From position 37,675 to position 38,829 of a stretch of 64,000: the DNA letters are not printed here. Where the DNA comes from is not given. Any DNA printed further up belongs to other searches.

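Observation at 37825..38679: MshEN-PilZ fusion: two different c-di-GMP-binding domains in one protein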

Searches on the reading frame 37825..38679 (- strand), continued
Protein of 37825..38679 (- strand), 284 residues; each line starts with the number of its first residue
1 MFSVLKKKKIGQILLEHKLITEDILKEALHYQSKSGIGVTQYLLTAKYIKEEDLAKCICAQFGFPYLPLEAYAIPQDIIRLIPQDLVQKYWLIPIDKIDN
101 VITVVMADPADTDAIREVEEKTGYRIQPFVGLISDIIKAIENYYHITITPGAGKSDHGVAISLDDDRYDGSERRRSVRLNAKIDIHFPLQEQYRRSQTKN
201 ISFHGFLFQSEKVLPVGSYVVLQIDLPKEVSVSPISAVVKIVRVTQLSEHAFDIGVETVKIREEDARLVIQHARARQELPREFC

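Call 29: find_related_loci(query=A2, collection=genome_contigs, flank=10000)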
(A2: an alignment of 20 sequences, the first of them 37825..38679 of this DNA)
Query A2 (284 aa) in genome_contigs; peptide patterns used: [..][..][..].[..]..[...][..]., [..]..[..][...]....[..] (x = any residue, [..] = any of these).
95 stretches matched a pattern; 48 encode a relative of the query (tblastn E <= 1e-3); 48 distinct loci.
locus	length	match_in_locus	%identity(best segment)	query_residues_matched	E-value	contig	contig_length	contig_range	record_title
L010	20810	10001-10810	55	5-274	5e-99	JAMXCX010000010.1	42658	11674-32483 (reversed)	MAG: Candidatus Omnitrophota bacterium isolate MohnsGC05_bin006 NODE_10_length_42658_cov_15.992203, whole genome shotgun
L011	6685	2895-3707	53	7-277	5e-95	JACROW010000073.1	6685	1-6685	MAG: Candidatus Omnitrophota bacterium isolate NC_groundwater_1971_Pr3_S-0.2um_46_2 scaffold_428569, whole genome shotgu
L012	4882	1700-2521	49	7-279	1e-91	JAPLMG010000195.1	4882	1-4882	MAG: Candidatus Omnitrophota bacterium isolate LacPavin_0920_SED3_MAG_48_12 LacPavin_0920_SED3_scaffold_4313261, whole g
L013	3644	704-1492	50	7-269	5e-84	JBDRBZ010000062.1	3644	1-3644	MAG: Candidatus Omnitrophota bacterium isolate MEGAHIT-group-1.155 k141_11712955, whole genome shotgun sequence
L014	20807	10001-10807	45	6-273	1e-75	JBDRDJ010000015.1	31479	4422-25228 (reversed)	MAG: Candidatus Omnitrophota bacterium isolate MEGAHIT-group-1.241 k141_5612005, whole genome shotgun sequence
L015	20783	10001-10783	39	8-265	7e-57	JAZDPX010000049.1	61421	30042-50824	MAG: Candidatus Omnitrophota bacterium isolate MEGAHIT-group-0.9 k141_10503052, whole genome shotgun sequence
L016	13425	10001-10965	43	7-153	5e-37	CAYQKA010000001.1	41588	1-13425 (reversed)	MAG TPA_asm: uncultured Planctomycetia bacterium isolate SRP191223_co1_261 genome assembly, contig: NODE_633_length_4158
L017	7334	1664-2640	46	7-156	2e-36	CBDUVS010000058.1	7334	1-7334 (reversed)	MAG TPA_asm: uncultured bacterium isolate SRR21487743_metabat2_69 genome assembly, contig: ERZ25748485.3883, whole genom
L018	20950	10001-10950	42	5-147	2e-34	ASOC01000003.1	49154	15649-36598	Candidatus Omnitrophus fodinae SCGC AAA011-A17 A11A17DRAFT_contig_2_0.3_C, whole genome shotgun sequence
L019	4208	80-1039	44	7-149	8e-34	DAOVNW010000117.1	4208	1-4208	MAG TPA_asm: Candidatus Omnitrophota bacterium isolate CSMAG_1507 CSMAG_1507_k141_3522445_length_4208_cov_12.0000, whole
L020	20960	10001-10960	45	7-144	1e-32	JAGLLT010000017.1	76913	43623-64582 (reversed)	MAG: Candidatus Omnitrophota bacterium isolate RS_5_28 ROV157_5.bin.28.fa_17, whole genome shotgun sequence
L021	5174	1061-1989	36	6-162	2e-30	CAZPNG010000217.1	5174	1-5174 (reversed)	MAG TPA_asm: uncultured bacterium isolate binchicken_co203_484 genome assembly, contig: k141_3106279, whole genome shotg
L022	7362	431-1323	35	7-205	4e-30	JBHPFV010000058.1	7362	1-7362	Candidatus Omnitrophota bacterium isolate SAG AM-311-K22 NODE_58_length_7362_cov_14.714110, whole genome shotgun sequenc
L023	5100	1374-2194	42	7-145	1e-28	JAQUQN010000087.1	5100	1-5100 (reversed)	MAG: Candidatus Omnitrophota bacterium isolate STD1_50 NODE_63443_length_5100_cov_2.018299_Sandtown_D1, whole genome sho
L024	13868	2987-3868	40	7-147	1e-28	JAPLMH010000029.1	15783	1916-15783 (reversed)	MAG: Candidatus Omnitrophota bacterium isolate LacPavin_0920_WC70_MAG_48_9 LacPavin_0920_WC70_scaffold_359682, whole gen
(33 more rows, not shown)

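Call 40: search_protein_representatives(alignment_id=A2)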
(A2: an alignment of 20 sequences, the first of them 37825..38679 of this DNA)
Query: 20 sequences, 277 profile positions. Proteins with E-value up to 0.001 (for the whole library): 27648; up to 1e-10: 11322; up to 1e-30: 285. The best 150 are listed.
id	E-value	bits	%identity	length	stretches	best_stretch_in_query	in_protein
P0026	4.1e-125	433.0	-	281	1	1-273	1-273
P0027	9.6e-120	415.4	-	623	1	2-276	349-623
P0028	5.9e-115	399.6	-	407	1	3-275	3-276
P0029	2.7e-112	390.9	-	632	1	3-275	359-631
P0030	2.0e-109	381.5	-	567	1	3-276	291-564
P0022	9.7e-109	379.3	-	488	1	2-274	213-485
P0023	2.4e-108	378.0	-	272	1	3-273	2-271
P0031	1.6e-105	368.7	-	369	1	3-274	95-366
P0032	6.7e-105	366.7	-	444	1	3-276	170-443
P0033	2.2e-104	365.0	-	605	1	3-274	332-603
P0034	3.9e-103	360.9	-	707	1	2-275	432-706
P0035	2.5e-102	358.2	-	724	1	3-275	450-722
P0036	5.9e-102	357.0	-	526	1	2-273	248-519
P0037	4.3e-101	354.2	-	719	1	2-276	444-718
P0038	2.1e-100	351.9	-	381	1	3-276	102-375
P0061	1.7e-82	293.2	-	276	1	2-275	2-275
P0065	1.4e-80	286.8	-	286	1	4-274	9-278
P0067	1.8e-79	283.2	-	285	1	3-273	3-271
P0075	1.6e-74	267.0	-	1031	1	2-275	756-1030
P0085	4.5e-67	242.6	-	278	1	1-273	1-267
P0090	1.0e-64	234.9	-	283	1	2-275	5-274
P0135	1.1e-46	175.8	-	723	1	5-275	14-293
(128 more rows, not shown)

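Call 51: search_protein_families(library=pfam, proteins=[L014:5705-7201:+, L014:7651-8208:+, L014:8198-8701:+, L014:8896-9399:+, L014:10943-12403:+, L014:13068-14507:+, L015:8240-8965:+, L015:8993-9556:+, L015:9531-9980:+, L015:10836-11315:+], max_evalue=0.001)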
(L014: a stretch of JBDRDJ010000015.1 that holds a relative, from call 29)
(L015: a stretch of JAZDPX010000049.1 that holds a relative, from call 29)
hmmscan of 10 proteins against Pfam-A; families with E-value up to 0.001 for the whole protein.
L014:5705-7201:+ (498 aa): 1 family
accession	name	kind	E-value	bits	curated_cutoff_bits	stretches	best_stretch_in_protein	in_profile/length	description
PF02321.23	OEP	-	2.9e-19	70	22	2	315-447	30-165/187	Outer membrane efflux protein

L014:7651-8208:+ (185 aa): 6 families
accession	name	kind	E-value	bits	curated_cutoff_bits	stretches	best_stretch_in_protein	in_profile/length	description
PF04542.20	Sigma70_r2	-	1.9e-18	66.4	24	1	24-90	2-70/71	Sigma-70 region 2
PF08281.18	Sigma70_r4_2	-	4.2e-17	62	25.7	1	123-174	3-54/54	Sigma-70, region 4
PF04545.22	Sigma70_r4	-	1.1e-11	44.5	24.1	1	127-174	1-48/50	Sigma-70, region 4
PF07638.17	Sigma70_ECF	-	5.1e-09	36.7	21.1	1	3-175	3-180/185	ECF sigma factor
PF13384.12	HTH_23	-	5.1e-06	26.6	24.6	1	135-170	6-41/50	Homeodomain-like domain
PF13556.12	HTH_30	-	0.00011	22.3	27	1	146-174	12-40/59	PucR C-terminal helix-turn-helix domain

L014:8198-8701:+ (167 aa): 0 families

L014:8896-9399:+ (167 aa): 2 families
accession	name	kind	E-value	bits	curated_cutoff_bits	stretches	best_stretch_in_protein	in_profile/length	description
PF13801.11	Metal_resist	-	6.6e-07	30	29.2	1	12-137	5-124/125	Heavy-metal resistance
PF07813.17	LTXXQ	-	2.1e-05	25.6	24.3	1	43-142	3-99/100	LTXXQ motif family protein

L014:10943-12403:+ (486 aa): 1 family
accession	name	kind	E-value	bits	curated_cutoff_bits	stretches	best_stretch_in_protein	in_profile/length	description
PF13537.11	GATase_7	-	6.6e-15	55.6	25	1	73-194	8-121/123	Glutamine amidotransferase domain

L014:13068-14507:+ (479 aa): 2 families
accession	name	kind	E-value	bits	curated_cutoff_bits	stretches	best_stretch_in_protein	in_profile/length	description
PF04055.27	Radical_SAM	-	8.5e-18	65.5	29.5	1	199-359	4-166/166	Radical SAM superfamily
PF02310.24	B12-binding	-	1.9e-10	41.1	32.1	1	23-133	11-120/121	B12 binding domain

L015:8240-8965:+ (241 aa): 3 families
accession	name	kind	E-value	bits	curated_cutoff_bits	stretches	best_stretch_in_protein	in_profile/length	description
PF01740.26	STAS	-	4.3e-16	59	22.6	1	3-105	2-106/106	STAS domain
PF07238.19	PilZ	-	2.7e-12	47.3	22.5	1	127-236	2-101/102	PilZ domain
PF13466.11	STAS_2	-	2e-07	31.6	29.2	1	15-89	2-76/80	STAS domain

L015:8993-9556:+ (187 aa): 1 family
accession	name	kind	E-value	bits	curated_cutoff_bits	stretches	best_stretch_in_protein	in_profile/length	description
PF04892.17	VanZ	-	2.2e-06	28.7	30.1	1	10-173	3-125/126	VanZ like family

L015:9531-9980:+ (149 aa): 1 family
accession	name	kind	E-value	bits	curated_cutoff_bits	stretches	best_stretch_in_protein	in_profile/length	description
PF02580.21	Tyr_Deacylase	-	1.6e-51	174.8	25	1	2-143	1-143/144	D-Tyr-tRNA(Tyr) deacylase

L015:10836-11315:+ (159 aa): 1 family
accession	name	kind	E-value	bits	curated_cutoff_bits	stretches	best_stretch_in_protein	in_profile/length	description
PF00565.23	SNase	-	8.9e-25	87.7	21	1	48-157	2-106/107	Staphylococcal nuclease homologue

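Call 59: predict_structure(alignment_id=A2)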
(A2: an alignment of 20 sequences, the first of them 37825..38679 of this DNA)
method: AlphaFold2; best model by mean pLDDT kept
length: 284 residues; sequences in the alignment: 20
mean_pLDDT: 71.1   pTM: 0.50
mean pLDDT of the five models: 71.1, 68.6, 68.3, 67.5, 66.0
residues with pLDDT >= 90: 21; 70-90: 171; 50-70: 49; < 50: 43
segments of 3 or more residues with pLDDT < 50: 1-6, 152-177, 279-284
pLDDT, mean of each block of 10 residues (from residue 1): 48 79 86 72 77 71 68 83 90 86 81 86 86 83 79 34 26 37 60 60 76 66 83 82 75 80 83 68 35
secondary structure, 60 per line:
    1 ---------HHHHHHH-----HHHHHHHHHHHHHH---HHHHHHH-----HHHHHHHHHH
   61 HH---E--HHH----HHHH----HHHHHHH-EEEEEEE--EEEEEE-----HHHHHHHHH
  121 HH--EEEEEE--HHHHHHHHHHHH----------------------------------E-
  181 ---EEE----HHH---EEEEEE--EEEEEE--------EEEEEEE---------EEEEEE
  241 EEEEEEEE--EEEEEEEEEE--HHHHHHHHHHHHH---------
elements in order: H10-16 H22-35 H39-45 H51-62 H76-79 H84-90 E92-98 E101-106 H112-122 E125-130 H133-144 E184-186 E197-202 E205-210 E219-225 E235-248 E251-260 H263-275

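Call 65: find_related_loci(query=A2, collection=metagenome_contigs, flank=10000)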
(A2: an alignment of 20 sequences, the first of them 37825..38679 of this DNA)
Query A2 (284 aa) in metagenome_contigs; peptide patterns used: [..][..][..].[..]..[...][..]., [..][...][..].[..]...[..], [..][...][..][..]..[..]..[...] (x = any residue, [..] = any of these).
280 stretches matched a pattern; 86 encode a relative of the query (tblastn E <= 1e-3); the best 80 are kept; 80 distinct loci.
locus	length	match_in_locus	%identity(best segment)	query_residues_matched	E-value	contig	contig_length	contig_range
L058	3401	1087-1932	82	1-283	1e-162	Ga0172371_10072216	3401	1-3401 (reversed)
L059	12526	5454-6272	54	6-278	3e-101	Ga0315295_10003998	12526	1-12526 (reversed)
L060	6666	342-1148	55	6-274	2e-100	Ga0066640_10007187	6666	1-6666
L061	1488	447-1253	56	6-273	3e-106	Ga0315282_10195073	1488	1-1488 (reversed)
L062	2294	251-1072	53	5-278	6e-101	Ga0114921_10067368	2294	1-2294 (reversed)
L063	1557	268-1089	49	7-279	2e-97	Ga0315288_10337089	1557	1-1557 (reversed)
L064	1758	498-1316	51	6-278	8e-96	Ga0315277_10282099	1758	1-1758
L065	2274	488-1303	51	7-277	9e-94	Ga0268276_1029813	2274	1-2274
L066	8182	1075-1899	51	4-275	2e-84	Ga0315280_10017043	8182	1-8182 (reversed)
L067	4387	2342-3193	46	1-278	2e-83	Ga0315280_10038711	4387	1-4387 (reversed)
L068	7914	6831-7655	49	4-275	1e-82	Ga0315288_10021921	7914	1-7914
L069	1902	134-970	42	3-273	1e-75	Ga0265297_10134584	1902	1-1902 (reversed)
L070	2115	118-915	42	7-278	2e-65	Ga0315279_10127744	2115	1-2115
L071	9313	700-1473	40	3-261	5e-62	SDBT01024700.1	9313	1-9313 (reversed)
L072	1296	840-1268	62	6-148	4e-59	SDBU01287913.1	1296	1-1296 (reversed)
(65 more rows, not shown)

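Call 66: fold_search(model_id=the predicted structure, library=pdb)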
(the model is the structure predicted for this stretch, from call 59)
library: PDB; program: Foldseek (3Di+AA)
matches with E <= 10: 958; with E <= 0.001: 27
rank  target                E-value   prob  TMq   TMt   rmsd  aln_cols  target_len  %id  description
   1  5htl_B                7.1e-10  1.00  0.44  0.84   2.2       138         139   21  Structure of MshE with cdg (released 2016-10-05)
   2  9g1w_MODEL_1_A        2.7e-09  1.00  0.42  0.73   2.6       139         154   27  NMR solution structure of the Thermus thermophilus PilF-GSPIIA domain (released 2025-05-21)
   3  6ejf_G                3.5e-09  1.00  0.43  0.77   3.0       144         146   28  Thermus thermophilus PilF ATPase (apoprotein form) (released 2018-08-01)
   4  5htl_A                3.9e-09  1.00  0.44  0.82   2.4       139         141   21  Structure of MshE with cdg (released 2016-10-05)
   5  7lko_A                3.9e-09  1.00  0.41  0.75   3.1       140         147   21  The PilB(N-terminal)-PilZ complex of the Type IV pilus from Xanthomonas citri (2.9 A) (released 2021-08-11)
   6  7lkm_A                4.9e-09  1.00  0.42  0.74   3.2       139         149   21  The PilB(N-terminal_P70S mutant)-PilZ complex of the Type IV pilus from Xanthomonas citri (released 2021-08-11)
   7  7lkm_B                1.8e-08  1.00  0.42  0.76   3.2       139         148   21  The PilB(N-terminal_P70S mutant)-PilZ complex of the Type IV pilus from Xanthomonas citri (released 2021-08-11)
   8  7lkn_A                2.5e-08  1.00  0.42  0.76   3.1       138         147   21  The PilB(N-terminal_P70S mutant)-PilZ complex (SeMet) (released 2021-08-11)
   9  9gl5_A                4.5e-08  1.00  0.40  0.75   3.2       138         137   22  X-ray structure of the Thermus thermophilus Q190E mutant of the PilF-GSPIIB domain in the c-di-GMP bound state (released 2025-06-25)
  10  9glg_A                5.7e-08  1.00  0.41  0.76   3.2       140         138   22  X-ray structure of the Thermus thermophilus Q218E mutant of the PilF-GSPIIB domain in the c-di-GMP bound state (released 2025-06-25)
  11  8pkz_MODEL_1_A        8.6e-08  1.00  0.42  0.75   4.2       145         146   23  NMR solution structure of PilF-GSPIIB in the c-di-GMP bound state (released 2024-07-10)
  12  8pdk_A                9.1e-08  1.00  0.40  0.75   3.3       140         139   23  X-ray structure of the Thermus thermophilus PilF-GSPIIB domain in the c-di-GMP bound state (released 2024-06-26)
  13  8pe0_A                9.7e-08  1.00  0.39  0.71   3.3       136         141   22  X-ray structure of the Thermus thermophilus K167L mutant of the PilF-GSPIIB domain in the c-di-GMP bound state (released 2024-06-26)
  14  8pfa_A                1.5e-07  1.00  0.40  0.75   3.2       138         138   22  X-ray structure of the Thermus thermophilus K167R mutant of the PilF-GSPIIB domain in the c-di-GMP bound state (released 2024-06-26)
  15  2d28                  2.1e-07  1.00  0.41  0.77   2.5       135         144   24  Structure of the N-terminal domain of XpsE (crystal form P43212) (released 2005-09-20)
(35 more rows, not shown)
